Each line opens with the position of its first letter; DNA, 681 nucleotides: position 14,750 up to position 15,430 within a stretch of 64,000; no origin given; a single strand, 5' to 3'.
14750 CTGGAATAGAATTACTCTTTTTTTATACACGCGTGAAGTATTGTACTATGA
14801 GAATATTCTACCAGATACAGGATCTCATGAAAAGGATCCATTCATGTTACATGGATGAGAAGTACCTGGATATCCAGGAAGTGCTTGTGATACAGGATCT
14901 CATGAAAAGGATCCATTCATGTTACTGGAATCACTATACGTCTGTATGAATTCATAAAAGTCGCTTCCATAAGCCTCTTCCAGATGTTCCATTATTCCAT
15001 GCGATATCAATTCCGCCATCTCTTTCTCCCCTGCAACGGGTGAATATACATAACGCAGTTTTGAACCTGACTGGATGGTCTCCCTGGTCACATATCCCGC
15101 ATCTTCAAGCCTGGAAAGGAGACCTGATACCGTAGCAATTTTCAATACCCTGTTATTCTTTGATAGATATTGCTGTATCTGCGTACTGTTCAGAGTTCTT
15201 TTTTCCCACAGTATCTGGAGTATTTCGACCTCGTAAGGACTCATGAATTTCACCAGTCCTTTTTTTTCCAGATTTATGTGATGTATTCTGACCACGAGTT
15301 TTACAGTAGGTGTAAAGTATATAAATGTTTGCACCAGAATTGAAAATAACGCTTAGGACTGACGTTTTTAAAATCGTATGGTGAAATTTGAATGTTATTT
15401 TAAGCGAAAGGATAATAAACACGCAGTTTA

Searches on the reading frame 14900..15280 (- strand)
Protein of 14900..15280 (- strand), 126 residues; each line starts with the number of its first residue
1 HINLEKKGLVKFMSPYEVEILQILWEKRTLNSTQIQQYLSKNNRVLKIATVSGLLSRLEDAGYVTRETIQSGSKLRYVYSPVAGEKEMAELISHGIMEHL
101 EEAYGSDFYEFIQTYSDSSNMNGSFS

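Call 70: search_protein_families(library=ncbifam, proteins=[window:14900-15280:-], max_evalue=0.01)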
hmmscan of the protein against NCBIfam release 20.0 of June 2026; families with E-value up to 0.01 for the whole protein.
window:14900-15280:- (126 aa): 7 families
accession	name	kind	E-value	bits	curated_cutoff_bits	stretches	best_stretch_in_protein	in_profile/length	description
TIGR02698.1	CopY_TcrY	equivalog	2.3e-09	37.6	121.95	1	16-100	5-84/130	CopY/TcrY family copper transport repressor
NF053606.1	Sta1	subfamily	0.00048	20.2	80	1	14-86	19-88/100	Sta1 family transcriptional regulator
NF040939.2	trans_reg_lrs14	equivalog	0.0008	19.4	90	1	14-90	20-93/103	Lrs14 family HTH-type transcriptional regulator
NF012168.1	BlaI_of_BCL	exception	0.0021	18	180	1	13-94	6-82/121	penicillinase repressor BlaI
NF052638.1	TransRegOhrRVib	equivalog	0.0024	17.6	200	1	20-86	42-103/141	transcriptional regulator OhrR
NF050184.1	VpaChn25_0724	subfamily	0.0067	16.6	65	0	20-70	7-59/88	VpaChn25_0724 family phage protein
NF006999.0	PRK09462.1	equivalog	0.0076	15.8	146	1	11-74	14-78/148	ferric iron uptake transcriptional regulator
